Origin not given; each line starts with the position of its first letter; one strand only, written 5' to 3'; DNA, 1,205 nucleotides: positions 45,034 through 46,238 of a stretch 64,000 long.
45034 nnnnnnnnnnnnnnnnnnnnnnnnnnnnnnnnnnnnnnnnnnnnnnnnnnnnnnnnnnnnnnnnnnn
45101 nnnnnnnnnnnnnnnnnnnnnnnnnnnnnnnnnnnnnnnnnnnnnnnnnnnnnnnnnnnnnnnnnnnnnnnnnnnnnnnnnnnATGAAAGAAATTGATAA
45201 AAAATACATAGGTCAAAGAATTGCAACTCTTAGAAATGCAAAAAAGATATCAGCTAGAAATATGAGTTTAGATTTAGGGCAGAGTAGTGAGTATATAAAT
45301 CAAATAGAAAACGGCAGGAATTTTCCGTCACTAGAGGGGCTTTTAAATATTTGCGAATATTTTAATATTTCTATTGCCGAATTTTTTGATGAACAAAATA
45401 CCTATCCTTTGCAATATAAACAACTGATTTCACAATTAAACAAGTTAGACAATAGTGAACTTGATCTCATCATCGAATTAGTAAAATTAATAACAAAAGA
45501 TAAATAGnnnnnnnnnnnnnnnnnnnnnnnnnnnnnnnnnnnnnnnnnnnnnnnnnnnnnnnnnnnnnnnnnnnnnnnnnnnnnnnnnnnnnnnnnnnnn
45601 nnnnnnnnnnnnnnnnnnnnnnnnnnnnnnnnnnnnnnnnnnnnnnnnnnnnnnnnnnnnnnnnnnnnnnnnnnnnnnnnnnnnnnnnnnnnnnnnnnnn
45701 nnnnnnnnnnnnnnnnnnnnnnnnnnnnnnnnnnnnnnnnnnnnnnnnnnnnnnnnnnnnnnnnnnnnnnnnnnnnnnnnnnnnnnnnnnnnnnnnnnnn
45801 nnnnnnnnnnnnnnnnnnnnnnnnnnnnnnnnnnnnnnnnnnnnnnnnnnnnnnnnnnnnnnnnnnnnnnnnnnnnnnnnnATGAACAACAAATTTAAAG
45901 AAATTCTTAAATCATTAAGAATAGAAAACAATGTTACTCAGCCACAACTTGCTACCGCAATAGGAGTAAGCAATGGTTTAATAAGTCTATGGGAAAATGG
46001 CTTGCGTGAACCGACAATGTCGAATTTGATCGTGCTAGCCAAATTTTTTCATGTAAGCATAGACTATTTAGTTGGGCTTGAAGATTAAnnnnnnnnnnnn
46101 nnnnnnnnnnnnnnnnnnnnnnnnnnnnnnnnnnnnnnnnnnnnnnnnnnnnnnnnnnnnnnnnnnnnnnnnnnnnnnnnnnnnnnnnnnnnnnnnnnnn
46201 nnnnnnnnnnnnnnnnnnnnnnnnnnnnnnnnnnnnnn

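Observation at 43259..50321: About 7-kb AT-rich accessory island between holA and der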

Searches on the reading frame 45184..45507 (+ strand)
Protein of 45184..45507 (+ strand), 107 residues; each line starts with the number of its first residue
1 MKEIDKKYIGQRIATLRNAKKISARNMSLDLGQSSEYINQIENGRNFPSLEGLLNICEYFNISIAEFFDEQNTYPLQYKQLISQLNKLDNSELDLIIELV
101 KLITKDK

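Call 9: search_protein_families(library=pfam, proteins=[window:45184-45507:+], max_evalue=0.01)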
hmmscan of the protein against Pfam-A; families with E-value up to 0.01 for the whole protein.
window:45184-45507:+ (107 aa): 4 families
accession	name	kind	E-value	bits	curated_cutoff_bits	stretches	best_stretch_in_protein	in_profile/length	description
PF12844.13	HTH_19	-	8e-10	38.9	30.2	1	10-68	1-59/64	Helix-turn-helix domain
PF01381.28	HTH_3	-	9.2e-08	32.4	23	1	13-67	1-55/55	Helix-turn-helix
PF13560.12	HTH_31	-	1e-05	26.1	27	1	10-65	3-59/64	Helix-turn-helix domain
PF13443.12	HTH_26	-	3.5e-05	24.4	22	1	14-69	3-59/63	Cro/C1-type HTH DNA-binding domain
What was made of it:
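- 45184..45507 (+): XRE1, 107-aa Cro/CI-type HTH protein. HTH_19 at 8e-10 and HTH_3 at 9e-8 (call 9).
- Checked: Two are present, at 45184-45507 and 45882-46088, with HTH_3/HTH_19 above Pfam cut-offs (call 9).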

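Call 10: search_protein_families(library=padloc, proteins=[window:45184-45507:+], max_evalue=0.1)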
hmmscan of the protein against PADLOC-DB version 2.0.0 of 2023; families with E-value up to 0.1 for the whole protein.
window:45184-45507:+ (107 aa): 15 families
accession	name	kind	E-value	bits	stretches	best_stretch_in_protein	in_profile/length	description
PDLC02926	HTH_VI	-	1e-11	42.9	1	9-71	2-66/92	-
PDLC03951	RmrA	-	1.8e-07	28.5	1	8-73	8-76/400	-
PDLC03947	RmrA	-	3.6e-07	27.3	1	4-74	7-77/383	-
PDLC03954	RmrA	-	5.8e-07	26.8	1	6-73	8-75/380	-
PDLC03944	RmrA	-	1e-05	22.8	1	5-76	3-73/384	-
PDLC03945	RmrA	-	1.3e-05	22.5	1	8-73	2-67/394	-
PDLC04775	PDC-M69A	-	1.5e-05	23.5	1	7-103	6-100/113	-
PDLC04142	capH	-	1.8e-05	23.8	1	9-106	7-101/103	capH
PDLC03952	RmrA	-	0.00012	19.1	1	4-73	18-87/395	-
PDLC03943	RmrA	-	0.00045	17.4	1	8-78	2-71/370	-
PDLC03664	Control_protein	-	0.00055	18.3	1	8-68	13-73/74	control protein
PDLC03949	RmrA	-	0.006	13.5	1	11-77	5-70/363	-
PDLC03667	Control_protein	-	0.0072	14.6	1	29-92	26-85/101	control protein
PDLC03946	RmrA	-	0.0076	13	1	10-76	4-69/357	-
PDLC03665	Control_protein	-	0.0078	14.5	1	9-70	9-71/77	control protein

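Call 11: search_protein_families(library=phrogs, proteins=[window:45184-45507:+], max_evalue=0.1)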
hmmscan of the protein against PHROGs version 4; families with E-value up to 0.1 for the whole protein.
window:45184-45507:+ (107 aa): 21 families
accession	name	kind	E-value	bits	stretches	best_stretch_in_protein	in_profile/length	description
phrog_8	-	transcription regulation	3.1e-12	47.6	1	5-81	73-149/346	transcriptional regulator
phrog_3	-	transcription regulation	3.9e-10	41.1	1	5-77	85-157/430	transcriptional repressor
phrog_2439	-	transcription regulation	4.2e-09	36.7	1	5-76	4-74/367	transcriptional regulator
phrog_2967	-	transcription regulation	1.5e-08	35.4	1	5-77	7-78/225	transcriptional regulator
phrog_4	-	transcription regulation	2.5e-08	34.3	1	3-73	132-197/400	transcriptional repressor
phrog_1373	-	transcription regulation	0.00021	22.3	1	8-65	63-120/166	transcriptional regulator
phrog_5823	-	transcription regulation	0.00028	21.1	1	7-75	5-74/404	transcriptional regulator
phrog_1994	-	DNA, RNA and nucleotide metabolism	0.0013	19.7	1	11-88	2-77/170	DNA binding protein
phrog_38149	-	unknown function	0.0024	18.8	1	1-56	1-56/190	-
phrog_7396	-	unknown function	0.0024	18.5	1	6-64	13-74/227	-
phrog_9908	-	DNA, RNA and nucleotide metabolism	0.0071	16.5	1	10-63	15-68/282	DNA binding protein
phrog_2104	-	unknown function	0.013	16.6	1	11-49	42-80/103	-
phrog_1124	-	transcription regulation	0.015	15.8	0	53-74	147-168/177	transcriptional regulator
phrog_30664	-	unknown function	0.022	15.2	1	9-74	110-176/233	-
phrog_25914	-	DNA, RNA and nucleotide metabolism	0.025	15.6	1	31-69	48-86/96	HTH DNA binding protein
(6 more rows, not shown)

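Call 72: search_protein_families(library=ncbifam, proteins=[window:45184-45507:+], max_evalue=0.01)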
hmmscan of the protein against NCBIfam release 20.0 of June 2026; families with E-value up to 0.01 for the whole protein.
window:45184-45507:+ (107 aa): 13 families
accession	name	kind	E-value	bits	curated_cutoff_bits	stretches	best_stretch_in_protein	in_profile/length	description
NF041951.1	phage_RstR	subfamily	1.6e-08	34.7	80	1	9-104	3-101/108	RstR family transcriptional repressor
NF006015.0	PRK08154.1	subfamily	8.3e-08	31.7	204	1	8-101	30-123/314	anaerobic benzoate catabolism transcriptional regulator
NF038139.1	Reg_Aceta_RamB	equivalog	1.9e-07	30.1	700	1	8-74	2-67/465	acetate metabolism transcriptional regulator RamB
NF007408.0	PRK09943.1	equivalog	4.2e-06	26.4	211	1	8-73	7-72/185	HTH-type transcriptional regulator PuuR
NF052239.1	antitox_spr1629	equivalog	1.1e-05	24.7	335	1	8-72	2-66/377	spr1629 family repressor/antitoxin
TIGR03070.1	couple_hipB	subfamily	2.9e-05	23.9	71.65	1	8-63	2-57/58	type II toxin-antitoxin system Y4mF family antitoxin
NF047948.1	male_kill_WMK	equivalog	0.00041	19.9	300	1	6-102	160-257/300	WO male-killing family protein Wmk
NF041575.1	antitoxPezA_Strep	equivalog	0.00047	20.1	290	1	9-86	2-80/158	type II toxin-antitoxin system antitoxin PezA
NF046032.1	TransRegSlrRBacil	equivalog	0.0012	19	250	1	9-71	2-65/149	HTH-type transcriptional regulator SlrR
NF007257.0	PRK09706.1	subfamily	0.0028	17.4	101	1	5-96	2-93/135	transcriptional repressor DicA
NF041677.1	trans_regClgR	equivalog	0.0045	17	170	1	6-70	6-70/113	transcriptional regulator ClgR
TIGR00270.2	TIGR00270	equivalog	0.0051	16.6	110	1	10-72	77-139/159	multiprotein bridging factor aMBF1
NF003162.0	PRK04140.1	equivalog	0.0075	15.3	263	1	10-72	128-190/317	transcriptional regulator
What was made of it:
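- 45184..45507 (+): It is RstR-like but below the NCBIfam cut-off (call 72).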

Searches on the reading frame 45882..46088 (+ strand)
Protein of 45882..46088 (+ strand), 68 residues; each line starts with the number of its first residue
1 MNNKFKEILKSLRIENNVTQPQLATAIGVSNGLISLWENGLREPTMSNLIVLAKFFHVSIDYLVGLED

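Call 9: search_protein_families(library=pfam, proteins=[window:45882-46088:+], max_evalue=0.01)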
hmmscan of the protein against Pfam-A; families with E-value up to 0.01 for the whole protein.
window:45882-46088:+ (68 aa): 4 families
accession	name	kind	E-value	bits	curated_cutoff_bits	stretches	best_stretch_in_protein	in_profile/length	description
PF01381.28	HTH_3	-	5.4e-15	55.6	23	1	9-63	1-55/55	Helix-turn-helix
PF12844.13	HTH_19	-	5.5e-09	36.2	30.2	1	8-66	3-61/64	Helix-turn-helix domain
PF13560.12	HTH_31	-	6.7e-07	30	27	1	9-59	6-57/64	Helix-turn-helix domain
PF13443.12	HTH_26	-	7.7e-05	23.3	22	1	9-65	2-59/63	Cro/C1-type HTH DNA-binding domain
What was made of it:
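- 45882..46088 (+): XRE2, 68-aa HTH-only protein. HTH_3 at 5e-15 (call 9).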

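Call 10: search_protein_families(library=padloc, proteins=[window:45882-46088:+], max_evalue=0.1)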
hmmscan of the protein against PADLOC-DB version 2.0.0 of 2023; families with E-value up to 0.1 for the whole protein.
window:45882-46088:+ (68 aa): 19 families
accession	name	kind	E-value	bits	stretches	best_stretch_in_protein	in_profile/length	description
PDLC02926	HTH_VI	-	1.5e-10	39.2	1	5-64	2-61/92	-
PDLC03951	RmrA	-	2.8e-09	34.5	1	7-64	11-68/400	-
PDLC03954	RmrA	-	4.7e-09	33.7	1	7-64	13-70/380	-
PDLC04142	capH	-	3e-08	32.7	1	1-66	3-68/103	capH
PDLC03945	RmrA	-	7.4e-08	29.9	1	7-64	5-62/394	-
PDLC03952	RmrA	-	7e-07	26.4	1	9-63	27-81/395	-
PDLC03671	Control_protein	-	1.4e-06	26.4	1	6-63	16-73/84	control protein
PDLC03944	RmrA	-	2.9e-06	24.6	1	7-64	9-66/384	-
PDLC03947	RmrA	-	3.9e-06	23.9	1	5-63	12-70/383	-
PDLC03949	RmrA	-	9.2e-06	22.8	1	11-64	9-62/363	-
PDLC03956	RmrA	-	9.4e-05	19.6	1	18-64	23-69/399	-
PDLC04775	PDC-M69A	-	0.00014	20.3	1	7-65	11-68/113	-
PDLC03948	RmrA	-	0.0002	18.4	1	15-63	19-67/397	-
PDLC03669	Control_protein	-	0.00021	19.5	1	3-53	8-58/96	control protein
PDLC03953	RmrA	-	0.0014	15.9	1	4-57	5-58/373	-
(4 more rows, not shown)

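Call 11: search_protein_families(library=phrogs, proteins=[window:45882-46088:+], max_evalue=0.1)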
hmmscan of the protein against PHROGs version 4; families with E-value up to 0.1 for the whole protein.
window:45882-46088:+ (68 aa): 38 families (the best 25 are shown)
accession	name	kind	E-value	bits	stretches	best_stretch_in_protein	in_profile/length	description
phrog_8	-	transcription regulation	4.4e-22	80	1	1-68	73-140/346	transcriptional regulator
phrog_4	-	transcription regulation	1.8e-13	51.2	1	2-66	134-194/400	transcriptional repressor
phrog_3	-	transcription regulation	1.1e-12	49.4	1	1-66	85-148/430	transcriptional repressor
phrog_2439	-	transcription regulation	3.9e-10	40.1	1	7-65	10-68/367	transcriptional regulator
phrog_2967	-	transcription regulation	9.5e-10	39.4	1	2-67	8-73/225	transcriptional regulator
phrog_5823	-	transcription regulation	4e-08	33.8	1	3-66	5-69/404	transcriptional regulator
phrog_4836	-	transcription regulation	7e-08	33.3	1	5-63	76-134/194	CII-like regulator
phrog_2104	-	unknown function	8.7e-08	33.3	1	9-49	44-84/103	-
phrog_1373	-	transcription regulation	3.5e-07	31.3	1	5-63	64-122/166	transcriptional regulator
phrog_7241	-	transcription regulation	6.3e-07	30.5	1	8-64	65-121/122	transcriptional regulator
phrog_34939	-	unknown function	1.6e-06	28.9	1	7-66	12-72/280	-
phrog_1994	-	DNA, RNA and nucleotide metabolism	1.8e-06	29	1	9-67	4-62/170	DNA binding protein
phrog_37093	-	transcription regulation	3e-06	27.6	1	5-40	6-41/42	transcriptional regulator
phrog_2328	-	transcription regulation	2.4e-05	25.1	1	9-64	20-75/128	transcriptional repressor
phrog_1124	-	transcription regulation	2.4e-05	25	1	3-57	3-60/177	transcriptional regulator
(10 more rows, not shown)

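Call 72: search_protein_families(library=ncbifam, proteins=[window:45882-46088:+], max_evalue=0.01)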
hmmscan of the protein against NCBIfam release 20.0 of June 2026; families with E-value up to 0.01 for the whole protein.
window:45882-46088:+ (68 aa): 12 families
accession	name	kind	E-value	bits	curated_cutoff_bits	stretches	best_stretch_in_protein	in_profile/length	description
NF041951.1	phage_RstR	subfamily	1.1e-15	57.8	80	1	4-67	2-65/108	RstR family transcriptional repressor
NF052239.1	antitox_spr1629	equivalog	5.8e-07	28.9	335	1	7-64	5-62/377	spr1629 family repressor/antitoxin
TIGR03070.1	couple_hipB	subfamily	6.8e-07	29.1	71.65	1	7-54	5-52/58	type II toxin-antitoxin system Y4mF family antitoxin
NF007257.0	PRK09706.1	subfamily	1.1e-06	28.5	101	1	4-63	5-64/135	transcriptional repressor DicA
NF047948.1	male_kill_WMK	equivalog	2.8e-05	23.7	300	1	8-64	9-65/300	WO male-killing family protein Wmk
NF041575.1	antitoxPezA_Strep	equivalog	5.7e-05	23.1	290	1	7-67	4-64/158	type II toxin-antitoxin system antitoxin PezA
NF041265.1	NadS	equivalog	5.8e-05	23.3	60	1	10-54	36-80/94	NadS family protein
NF007271.0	PRK09726.1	equivalog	8.2e-05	22.5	79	1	7-52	15-60/88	type II toxin-antitoxin system antitoxin HipB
NF047542.1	telomere_Tap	equivalog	0.00064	18.5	600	1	10-54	23-67/695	telomere-associated protein Tap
TIGR00270.2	TIGR00270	equivalog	0.00078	19.3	110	1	4-59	75-130/159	multiprotein bridging factor aMBF1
NF003162.0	PRK04140.1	equivalog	0.0064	15.5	263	1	7-60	129-182/317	transcriptional regulator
TIGR03830.1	CxxCG_CxxCG_HTH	subfamily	0.0089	15.8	61.8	1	9-52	70-115/127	type II TA system antitoxin MqsA family protein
